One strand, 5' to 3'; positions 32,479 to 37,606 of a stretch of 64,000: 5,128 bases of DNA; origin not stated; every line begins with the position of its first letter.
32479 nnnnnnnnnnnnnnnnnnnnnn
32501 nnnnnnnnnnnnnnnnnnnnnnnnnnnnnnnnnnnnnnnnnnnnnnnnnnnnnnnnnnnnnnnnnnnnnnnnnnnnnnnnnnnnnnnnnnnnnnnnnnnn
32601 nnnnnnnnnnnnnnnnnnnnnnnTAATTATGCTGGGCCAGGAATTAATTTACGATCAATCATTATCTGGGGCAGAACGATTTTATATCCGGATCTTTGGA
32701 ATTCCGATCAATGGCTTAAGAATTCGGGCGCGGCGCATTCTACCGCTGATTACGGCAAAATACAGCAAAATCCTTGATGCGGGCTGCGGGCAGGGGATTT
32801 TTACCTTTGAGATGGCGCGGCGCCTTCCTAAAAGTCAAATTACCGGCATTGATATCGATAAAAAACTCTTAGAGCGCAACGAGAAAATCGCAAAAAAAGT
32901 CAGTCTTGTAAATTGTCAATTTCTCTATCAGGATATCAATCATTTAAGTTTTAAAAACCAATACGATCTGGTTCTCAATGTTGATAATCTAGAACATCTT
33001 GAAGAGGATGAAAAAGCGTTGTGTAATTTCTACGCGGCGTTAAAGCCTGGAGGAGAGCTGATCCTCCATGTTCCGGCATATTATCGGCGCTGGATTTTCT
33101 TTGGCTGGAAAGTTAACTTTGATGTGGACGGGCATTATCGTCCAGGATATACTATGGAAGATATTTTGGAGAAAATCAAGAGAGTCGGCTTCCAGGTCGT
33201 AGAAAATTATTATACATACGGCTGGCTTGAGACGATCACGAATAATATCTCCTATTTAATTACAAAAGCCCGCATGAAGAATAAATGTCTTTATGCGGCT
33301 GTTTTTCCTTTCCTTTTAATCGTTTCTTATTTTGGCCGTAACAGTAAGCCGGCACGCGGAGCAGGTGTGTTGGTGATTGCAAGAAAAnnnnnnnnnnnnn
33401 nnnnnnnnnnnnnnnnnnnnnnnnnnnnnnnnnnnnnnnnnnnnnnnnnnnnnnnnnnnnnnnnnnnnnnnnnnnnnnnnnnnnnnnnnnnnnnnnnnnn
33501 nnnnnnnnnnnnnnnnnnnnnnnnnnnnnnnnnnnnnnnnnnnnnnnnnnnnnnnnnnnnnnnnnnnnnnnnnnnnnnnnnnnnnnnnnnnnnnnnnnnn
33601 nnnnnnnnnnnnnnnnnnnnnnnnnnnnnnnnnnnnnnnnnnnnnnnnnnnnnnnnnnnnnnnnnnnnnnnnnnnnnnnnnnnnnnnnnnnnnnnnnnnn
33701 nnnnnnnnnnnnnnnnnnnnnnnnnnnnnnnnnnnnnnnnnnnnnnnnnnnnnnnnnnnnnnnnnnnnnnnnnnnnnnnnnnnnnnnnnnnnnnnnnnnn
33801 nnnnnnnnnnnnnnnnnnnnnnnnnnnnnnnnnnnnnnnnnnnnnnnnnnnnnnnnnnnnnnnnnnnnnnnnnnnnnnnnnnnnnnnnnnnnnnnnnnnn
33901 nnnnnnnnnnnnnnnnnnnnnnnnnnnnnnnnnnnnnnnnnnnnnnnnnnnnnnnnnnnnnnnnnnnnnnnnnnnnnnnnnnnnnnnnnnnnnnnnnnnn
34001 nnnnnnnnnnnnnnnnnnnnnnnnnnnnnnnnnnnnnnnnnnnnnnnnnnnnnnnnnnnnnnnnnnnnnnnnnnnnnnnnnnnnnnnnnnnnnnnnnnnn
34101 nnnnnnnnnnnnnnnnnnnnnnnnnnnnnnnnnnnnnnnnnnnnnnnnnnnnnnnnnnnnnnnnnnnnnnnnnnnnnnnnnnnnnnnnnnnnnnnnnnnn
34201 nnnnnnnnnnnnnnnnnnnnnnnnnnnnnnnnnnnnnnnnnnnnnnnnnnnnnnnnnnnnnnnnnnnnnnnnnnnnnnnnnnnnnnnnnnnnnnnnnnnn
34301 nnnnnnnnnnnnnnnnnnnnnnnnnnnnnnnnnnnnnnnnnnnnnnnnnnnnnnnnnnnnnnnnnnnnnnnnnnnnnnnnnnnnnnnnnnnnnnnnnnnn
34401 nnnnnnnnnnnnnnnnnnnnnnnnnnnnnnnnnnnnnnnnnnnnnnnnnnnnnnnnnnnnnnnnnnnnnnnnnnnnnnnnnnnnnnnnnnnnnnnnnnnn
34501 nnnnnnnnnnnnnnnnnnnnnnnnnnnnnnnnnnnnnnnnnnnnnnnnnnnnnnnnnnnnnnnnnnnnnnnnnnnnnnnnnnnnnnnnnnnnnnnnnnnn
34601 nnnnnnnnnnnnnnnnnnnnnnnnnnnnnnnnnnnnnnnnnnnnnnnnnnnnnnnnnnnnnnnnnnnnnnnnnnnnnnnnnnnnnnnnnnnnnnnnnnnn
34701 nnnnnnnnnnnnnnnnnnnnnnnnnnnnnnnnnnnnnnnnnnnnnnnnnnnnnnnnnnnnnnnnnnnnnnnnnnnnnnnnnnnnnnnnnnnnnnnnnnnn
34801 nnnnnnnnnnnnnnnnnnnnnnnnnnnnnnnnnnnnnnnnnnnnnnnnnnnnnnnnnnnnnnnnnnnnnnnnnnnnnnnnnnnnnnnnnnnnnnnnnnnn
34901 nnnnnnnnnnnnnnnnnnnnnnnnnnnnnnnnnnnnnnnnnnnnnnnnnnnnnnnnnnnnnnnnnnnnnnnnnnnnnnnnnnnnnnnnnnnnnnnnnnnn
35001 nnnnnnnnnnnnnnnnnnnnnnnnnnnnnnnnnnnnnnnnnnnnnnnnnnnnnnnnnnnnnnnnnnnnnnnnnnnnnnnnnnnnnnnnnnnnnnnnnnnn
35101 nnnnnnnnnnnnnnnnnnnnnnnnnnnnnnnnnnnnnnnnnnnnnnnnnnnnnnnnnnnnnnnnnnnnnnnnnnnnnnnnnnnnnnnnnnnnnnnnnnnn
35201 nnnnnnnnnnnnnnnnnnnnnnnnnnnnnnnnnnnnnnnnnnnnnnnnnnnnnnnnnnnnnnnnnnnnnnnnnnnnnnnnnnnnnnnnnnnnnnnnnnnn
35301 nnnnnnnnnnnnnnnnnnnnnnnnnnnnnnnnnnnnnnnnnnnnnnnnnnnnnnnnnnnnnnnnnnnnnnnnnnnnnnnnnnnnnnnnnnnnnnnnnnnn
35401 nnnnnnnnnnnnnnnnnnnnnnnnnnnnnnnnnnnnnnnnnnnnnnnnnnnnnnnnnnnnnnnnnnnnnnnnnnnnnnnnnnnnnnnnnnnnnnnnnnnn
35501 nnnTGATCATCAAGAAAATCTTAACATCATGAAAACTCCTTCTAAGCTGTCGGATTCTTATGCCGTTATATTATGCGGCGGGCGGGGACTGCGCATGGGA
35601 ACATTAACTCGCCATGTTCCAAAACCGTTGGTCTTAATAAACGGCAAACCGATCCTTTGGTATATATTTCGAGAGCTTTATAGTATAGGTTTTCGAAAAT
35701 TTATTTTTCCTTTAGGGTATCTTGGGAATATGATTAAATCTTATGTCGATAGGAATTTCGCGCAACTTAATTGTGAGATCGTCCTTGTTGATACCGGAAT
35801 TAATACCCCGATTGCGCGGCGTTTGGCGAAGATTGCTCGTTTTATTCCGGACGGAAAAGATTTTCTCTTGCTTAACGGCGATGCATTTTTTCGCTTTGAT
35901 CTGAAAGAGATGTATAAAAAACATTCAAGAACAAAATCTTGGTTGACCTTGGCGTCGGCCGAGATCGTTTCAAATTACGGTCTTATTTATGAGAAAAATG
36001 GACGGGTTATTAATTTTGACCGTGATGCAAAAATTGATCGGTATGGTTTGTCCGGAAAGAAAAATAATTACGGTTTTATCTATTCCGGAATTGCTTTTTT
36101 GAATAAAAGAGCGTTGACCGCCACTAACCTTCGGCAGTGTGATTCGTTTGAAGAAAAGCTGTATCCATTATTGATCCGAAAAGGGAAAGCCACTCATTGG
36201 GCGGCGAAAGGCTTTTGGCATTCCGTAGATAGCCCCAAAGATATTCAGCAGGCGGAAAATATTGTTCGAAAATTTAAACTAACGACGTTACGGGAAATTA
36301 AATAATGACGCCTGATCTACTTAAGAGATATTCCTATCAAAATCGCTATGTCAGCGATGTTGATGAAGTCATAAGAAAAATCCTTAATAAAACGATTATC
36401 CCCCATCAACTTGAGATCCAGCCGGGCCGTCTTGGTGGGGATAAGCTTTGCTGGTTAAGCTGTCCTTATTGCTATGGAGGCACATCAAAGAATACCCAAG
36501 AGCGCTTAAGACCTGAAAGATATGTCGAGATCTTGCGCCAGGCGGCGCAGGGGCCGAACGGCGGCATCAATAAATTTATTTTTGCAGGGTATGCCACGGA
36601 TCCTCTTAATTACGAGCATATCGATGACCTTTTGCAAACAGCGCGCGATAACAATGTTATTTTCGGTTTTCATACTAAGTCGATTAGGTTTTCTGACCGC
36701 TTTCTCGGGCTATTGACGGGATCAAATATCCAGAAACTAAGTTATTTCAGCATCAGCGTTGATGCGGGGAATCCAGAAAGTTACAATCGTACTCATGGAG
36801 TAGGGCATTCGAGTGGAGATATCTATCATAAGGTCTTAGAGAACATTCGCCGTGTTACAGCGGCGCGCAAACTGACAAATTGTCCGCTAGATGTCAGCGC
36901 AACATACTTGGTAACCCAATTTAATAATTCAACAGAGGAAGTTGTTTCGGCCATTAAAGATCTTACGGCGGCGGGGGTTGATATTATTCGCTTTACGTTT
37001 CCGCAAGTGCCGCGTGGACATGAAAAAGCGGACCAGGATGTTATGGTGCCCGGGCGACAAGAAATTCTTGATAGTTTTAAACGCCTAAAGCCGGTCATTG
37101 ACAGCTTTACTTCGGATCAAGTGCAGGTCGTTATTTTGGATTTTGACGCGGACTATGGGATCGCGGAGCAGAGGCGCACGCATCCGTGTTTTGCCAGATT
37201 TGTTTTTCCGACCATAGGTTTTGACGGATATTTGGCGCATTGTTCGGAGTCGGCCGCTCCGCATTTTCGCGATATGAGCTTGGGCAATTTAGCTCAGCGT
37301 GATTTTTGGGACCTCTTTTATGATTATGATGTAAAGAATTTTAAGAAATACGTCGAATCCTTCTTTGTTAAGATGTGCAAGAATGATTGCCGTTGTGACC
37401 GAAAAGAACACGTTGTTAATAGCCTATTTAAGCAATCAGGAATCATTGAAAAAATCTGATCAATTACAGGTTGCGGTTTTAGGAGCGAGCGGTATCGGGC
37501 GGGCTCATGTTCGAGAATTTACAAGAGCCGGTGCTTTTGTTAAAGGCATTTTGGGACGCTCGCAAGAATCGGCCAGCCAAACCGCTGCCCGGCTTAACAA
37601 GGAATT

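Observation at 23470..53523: Roughly 30-kb glycan biosynthesis island with heavy sugar-tailoring capacity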

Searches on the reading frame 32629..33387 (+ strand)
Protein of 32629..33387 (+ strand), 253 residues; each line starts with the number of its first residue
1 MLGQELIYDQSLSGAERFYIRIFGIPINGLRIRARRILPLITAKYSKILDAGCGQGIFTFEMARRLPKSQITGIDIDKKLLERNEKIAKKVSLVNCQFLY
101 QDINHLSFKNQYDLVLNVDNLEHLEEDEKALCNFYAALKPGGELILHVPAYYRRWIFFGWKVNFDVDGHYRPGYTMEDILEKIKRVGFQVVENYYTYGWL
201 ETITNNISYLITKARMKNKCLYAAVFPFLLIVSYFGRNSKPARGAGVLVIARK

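Call 4: search_protein_families(library=pfam, proteins=[window:32629-33387:+])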
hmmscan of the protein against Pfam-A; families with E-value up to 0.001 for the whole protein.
window:32629-33387:+ (253 aa): 14 families
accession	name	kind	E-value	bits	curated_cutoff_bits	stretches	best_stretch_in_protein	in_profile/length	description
PF13649.12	Methyltransf_25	-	6.6e-21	75.3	27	1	48-142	1-97/97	Methyltransferase domain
PF13847.12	Methyltransf_31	-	3e-20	72.8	27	1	46-148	5-111/145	Methyltransferase domain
PF08241.18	Methyltransf_11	-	1e-18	68.2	21.2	1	49-146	1-95/95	Methyltransferase domain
PF08242.18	Methyltransf_12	-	1.4e-16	61.5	30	1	49-144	1-98/98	Methyltransferase domain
PF13489.12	Methyltransf_23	-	2.2e-14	54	27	1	42-192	20-163/164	Methyltransferase domain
PF01209.24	Ubie_methyltran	-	2.5e-09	37.3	20.1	1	45-145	48-150/233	ubiE/COQ5 methyltransferase family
PF05175.20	MTS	-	3.1e-08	33.9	23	1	41-117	27-104/170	Methyltransferase small domain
PF08003.17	Methyltransf_9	-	6.5e-07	29.1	23.8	1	34-147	104-218/315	Protein of unknown function (DUF1698)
PF13679.12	Methyltransf_32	-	7.3e-07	29.7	27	1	45-107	26-93/143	Methyltransferase domain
PF02390.23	Methyltransf_4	-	4.8e-06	26.6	24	1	48-106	5-64/173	Putative methyltransferase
PF03848.20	TehB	-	6.7e-06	26.1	20.4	1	44-128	30-112/193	Tellurite resistance protein TehB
PF02353.26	CMAS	-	1.9e-05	24.6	27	1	46-152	64-170/273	Mycolic acid cyclopropane synthetase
PF05401.17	NodS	-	2.8e-05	24.5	24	1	44-148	43-146/201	Nodulation protein S (NodS)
PF00398.26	RrnaAD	-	7.8e-05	22.3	24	1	45-105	31-92/263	Ribosomal RNA adenine dimethylase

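Call 9: search_protein_families(library=ncbifam, proteins=[window:32629-33387:+], max_evalue=0.00001)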
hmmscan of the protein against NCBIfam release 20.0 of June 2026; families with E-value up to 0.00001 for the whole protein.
window:32629-33387:+ (253 aa): 36 families (the best 25 are shown)
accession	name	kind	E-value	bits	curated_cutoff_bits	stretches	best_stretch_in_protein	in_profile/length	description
TIGR02072.1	BioC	equivalog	5.3e-16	59.2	184.95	1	38-146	24-132/244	malonyl-ACP O-methyltransferase BioC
TIGR01983.1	UbiG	equivalog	4.7e-15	55.5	102.95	1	45-146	50-151/228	bifunctional 2-polyprenyl-6-hydroxyphenol methylase/3-demethylubiquinol 3-O-methyltransferase UbiG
NF041536.1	ArsM_DUF2284_UU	exception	2.6e-12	45.8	575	1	46-192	78-226/459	arsenite methyltransferase/DUF2284 domain selenoprotein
NF043040.1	corrin_prot_MT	hypoth_equivalog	8.8e-12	44.9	180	1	35-146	32-147/216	corrinoid protein-associated methyltransferase CpaM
TIGR02021.1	BchM-ChlM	equivalog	1.4e-11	44.3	158.9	1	43-127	53-134/218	magnesium protoporphyrin IX methyltransferase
NF002463.0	PRK01683.1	equivalog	3.3e-11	43.3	297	1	42-150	29-132/258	trans-aconitate 2-methyltransferase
NF010703.0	PRK14103.1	equivalog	8e-11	41.8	320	1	44-151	29-129/256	trans-aconitate 2-methyltransferase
TIGR01934.1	MenG_MenH_UbiE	subfamily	9.9e-11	41.4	158.35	1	43-145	38-140/223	ubiquinone/menaquinone biosynthesis methyltransferase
NF045667.1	MTase_DVU1556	equivalog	1.7e-10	40.7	155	1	43-147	21-120/213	DVU_1556 family methyltransferase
NF041537.1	ArsM_AhpD_UU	exception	2.5e-10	39.7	510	1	46-146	78-180/345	arsenite methyltransferase/AhpD domain selenoprotein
NF011650.0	PRK15068.1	equivalog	4e-10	39.1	209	1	35-147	112-226/324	tRNA 5-methoxyuridine(34)/uridine 5-oxyacetic acid(34) synthase CmoB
NF001244.0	PRK00216.1-5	equivalog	1.1e-09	37.9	216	1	44-145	48-152/236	bifunctional demethylmenaquinone methyltransferase/2-methoxy-6-polyprenyl-1,4-benzoquinol methylase UbiE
NF047649.1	MTase_UXPK_star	exception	1.2e-09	37.7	460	1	47-146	80-181/283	methyltransferase/UXPK-star double selenoprotein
TIGR00452.1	TIGR00452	equivalog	6.3e-09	35.1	275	1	35-147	107-220/316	tRNA 5-methoxyuridine(34)/uridine 5-oxyacetic acid(34) synthase CmoB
NF008992.0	PRK12335.1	equivalog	7e-09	35.2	303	1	42-127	120-202/289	SAM-dependent methyltransferase TehB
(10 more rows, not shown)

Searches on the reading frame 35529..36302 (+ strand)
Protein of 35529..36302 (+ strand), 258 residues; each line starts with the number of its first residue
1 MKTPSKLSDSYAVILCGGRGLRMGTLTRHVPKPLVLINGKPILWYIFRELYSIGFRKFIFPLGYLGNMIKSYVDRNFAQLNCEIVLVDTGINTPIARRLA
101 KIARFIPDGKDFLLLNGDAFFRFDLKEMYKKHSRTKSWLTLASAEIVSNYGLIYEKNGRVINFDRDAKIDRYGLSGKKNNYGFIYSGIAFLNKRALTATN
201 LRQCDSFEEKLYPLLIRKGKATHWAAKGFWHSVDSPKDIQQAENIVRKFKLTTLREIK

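Call 5: search_protein_families(library=pfam, proteins=[window:35529-36302:+])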
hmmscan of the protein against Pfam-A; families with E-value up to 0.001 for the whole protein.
window:35529-36302:+ (258 aa): 2 families
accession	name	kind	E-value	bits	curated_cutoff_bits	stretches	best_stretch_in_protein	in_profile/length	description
PF00483.29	NTP_transferase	-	2.4e-17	63.8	21.2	1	12-244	2-240/245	Nucleotidyl transferase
PF12804.13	NTP_transf_3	-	2.4e-08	34.8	27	1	12-121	1-98/160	MobA-like NTP transferase domain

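Call 10: search_protein_families(library=ncbifam, proteins=[window:35529-36302:+], max_evalue=0.00001)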
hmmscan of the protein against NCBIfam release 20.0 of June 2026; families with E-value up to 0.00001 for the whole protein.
window:35529-36302:+ (258 aa): 15 families
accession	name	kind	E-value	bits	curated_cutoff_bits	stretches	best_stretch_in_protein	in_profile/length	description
TIGR02623.1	G1P_cyt_trans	equivalog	6.4e-27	94.6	300.25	1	12-246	3-245/255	glucose-1-phosphate cytidylyltransferase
NF049965.1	GlMnHpPGnyltfHddC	equivalog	5.4e-21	75.2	300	1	12-211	3-187/221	D-glycero-D-manno-heptose 1-phosphate guanosyltransferase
TIGR03992.1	Arch_glmU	subfamily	1.9e-20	73.1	292.1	1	11-245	2-226/393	bifunctional sugar-1-phosphate nucleotidylyltransferase/acetyltransferase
NF045761.1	NAMPUrTaseMurU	equivalog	9.2e-19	68.2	250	1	12-244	3-225/226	N-acetylmuramate alpha-1-phosphate uridylyltransferase MurU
NF041313.1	UDPGP_AglF_Halo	equivalog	1.1e-16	61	400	1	12-200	3-183/234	UTP--glucose-1-phosphate uridylyltransferase AglF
NF052502.1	man1P_GTase_Rv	exception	3.4e-15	55.8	440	1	12-247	3-232/352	mannose-1-phosphate guanylyltransferase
TIGR01208.1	rmlA_long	equivalog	4.4e-12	45.6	320.25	1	12-138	2-129/353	glucose-1-phosphate thymidylyltransferase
TIGR02091.1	glgC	equivalog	1.8e-09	37.2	424.9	0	109-233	113-246/364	glucose-1-phosphate adenylyltransferase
NF003670.0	PRK05293.1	equivalog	5e-09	35.6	470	0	112-238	121-250/382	glucose-1-phosphate adenylyltransferase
TIGR01173.1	glmU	equivalog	3.7e-08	32.6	366.85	1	12-197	3-178/452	bifunctional UDP-N-acetylglucosamine diphosphorylase/glucosamine-1-phosphate N-acetyltransferase GlmU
NF001947.0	PRK00725.1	subfamily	1.9e-07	30.2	470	0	7-151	14-176/426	glucose-1-phosphate adenylyltransferase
NF002772.0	PRK02862.1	equivalog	2e-07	30.1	537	0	110-166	117-178/429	glucose-1-phosphate adenylyltransferase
NF041135.1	IPPtranDIPPsyn_Thcocales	equivalog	2.8e-07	29.9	580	0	12-62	3-49/419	bifunctional L-myo-inositol-1-phosphate cytidylyltransferase/CDP-L-myo-inositol myo-inositolphosphotransferase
NF041173.1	Sug_nt_acttase_Thmprot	equivalog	5.4e-06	25.6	600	1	12-158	3-143/405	bifunctional sugar-1-phosphate nucleotidylyltransferase/acetyltransferase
NF010936.0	PRK14356.1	equivalog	8.6e-06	24.9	666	0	9-192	5-185/456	bifunctional UDP-N-acetylglucosamine diphosphorylase/glucosamine-1-phosphate N-acetyltransferase GlmU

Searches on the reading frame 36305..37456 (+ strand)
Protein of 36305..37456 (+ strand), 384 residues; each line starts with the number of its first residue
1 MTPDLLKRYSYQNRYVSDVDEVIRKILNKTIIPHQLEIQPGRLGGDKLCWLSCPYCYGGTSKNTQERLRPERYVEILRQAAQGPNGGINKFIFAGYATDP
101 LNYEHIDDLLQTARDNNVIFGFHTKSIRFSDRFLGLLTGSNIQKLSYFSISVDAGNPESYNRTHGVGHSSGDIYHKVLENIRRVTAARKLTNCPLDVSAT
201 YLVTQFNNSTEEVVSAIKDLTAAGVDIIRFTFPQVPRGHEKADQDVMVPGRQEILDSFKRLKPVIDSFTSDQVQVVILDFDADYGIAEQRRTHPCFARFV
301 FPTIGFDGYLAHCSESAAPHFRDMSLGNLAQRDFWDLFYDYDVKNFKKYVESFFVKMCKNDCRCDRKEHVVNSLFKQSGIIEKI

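Call 5: search_protein_families(library=pfam, proteins=[window:36305-37456:+])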
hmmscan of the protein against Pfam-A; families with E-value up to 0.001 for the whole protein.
window:36305-37456:+ (384 aa): 1 family
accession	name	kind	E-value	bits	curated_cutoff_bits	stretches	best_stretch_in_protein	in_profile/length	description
PF04055.27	Radical_SAM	-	5e-13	50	29.5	1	49-184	7-136/166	Radical SAM superfamily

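Call 10: search_protein_families(library=ncbifam, proteins=[window:36305-37456:+], max_evalue=0.00001)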
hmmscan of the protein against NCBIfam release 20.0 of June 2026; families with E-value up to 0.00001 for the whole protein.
window:36305-37456:+ (384 aa): 3 families
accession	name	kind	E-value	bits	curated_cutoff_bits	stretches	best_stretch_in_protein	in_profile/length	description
TIGR04317.1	W_rSAM_matur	equivalog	3.2e-10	39.7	380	1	48-364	13-315/349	tungsten cofactor oxidoreductase radical SAM maturase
TIGR02109.1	PQQ_syn_pqqE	equivalog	1.2e-06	27.7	381.35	1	49-368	17-306/358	pyrroloquinoline quinone biosynthesis protein PqqE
NF047865.1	rSAM_PapB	equivalog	7.7e-06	25.4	340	0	49-362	13-316/330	PapB family radical SAM/SPASM ranthipeptide maturase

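Call 33: search_solved_structures(query=window:36305-37456:+, max_evalue=0.01)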
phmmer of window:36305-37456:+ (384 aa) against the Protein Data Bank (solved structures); distinct sequences matched with E-value up to 0.01: 0.
